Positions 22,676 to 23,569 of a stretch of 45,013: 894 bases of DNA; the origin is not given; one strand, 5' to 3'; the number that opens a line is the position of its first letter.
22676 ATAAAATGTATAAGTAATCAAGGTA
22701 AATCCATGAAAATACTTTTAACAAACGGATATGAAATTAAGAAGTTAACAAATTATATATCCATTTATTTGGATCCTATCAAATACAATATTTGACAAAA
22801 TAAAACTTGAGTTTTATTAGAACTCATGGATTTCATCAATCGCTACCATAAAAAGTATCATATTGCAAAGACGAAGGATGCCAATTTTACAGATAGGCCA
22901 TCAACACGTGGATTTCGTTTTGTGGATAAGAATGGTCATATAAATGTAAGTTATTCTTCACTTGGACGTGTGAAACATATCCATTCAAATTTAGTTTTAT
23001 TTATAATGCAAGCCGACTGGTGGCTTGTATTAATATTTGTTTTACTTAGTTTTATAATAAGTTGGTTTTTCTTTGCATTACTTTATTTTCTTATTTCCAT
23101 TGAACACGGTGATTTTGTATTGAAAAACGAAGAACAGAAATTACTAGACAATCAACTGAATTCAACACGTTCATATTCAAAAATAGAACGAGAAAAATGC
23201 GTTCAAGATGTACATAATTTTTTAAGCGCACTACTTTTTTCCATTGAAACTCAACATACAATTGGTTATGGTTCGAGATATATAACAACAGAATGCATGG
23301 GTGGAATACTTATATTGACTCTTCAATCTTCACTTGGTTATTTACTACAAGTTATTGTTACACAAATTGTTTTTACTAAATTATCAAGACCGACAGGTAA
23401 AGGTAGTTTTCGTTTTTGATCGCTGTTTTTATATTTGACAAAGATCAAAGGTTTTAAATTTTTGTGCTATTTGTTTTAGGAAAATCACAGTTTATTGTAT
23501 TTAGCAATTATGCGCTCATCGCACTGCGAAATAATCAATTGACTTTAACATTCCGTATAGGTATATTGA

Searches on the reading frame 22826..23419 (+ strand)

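Call 15: search_protein_families(library=pfam, proteins=[window:22826-23419:+], max_evalue=1)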
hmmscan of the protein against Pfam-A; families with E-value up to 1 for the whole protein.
window:22826-23419:+ (197 aa): 3 families
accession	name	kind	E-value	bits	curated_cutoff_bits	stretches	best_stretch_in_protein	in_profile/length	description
PF01007.26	IRK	-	6e-35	120.6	22.7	1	33-189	1-141/141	Inward rectifier potassium channel transmembrane domain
PF07885.22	Ion_trans_2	-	5.3e-05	23.5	22.5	1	129-186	22-77/79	Ion channel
PF04647.20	AgrB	-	0.017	14.9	23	1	140-184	16-60/185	Accessory gene regulator B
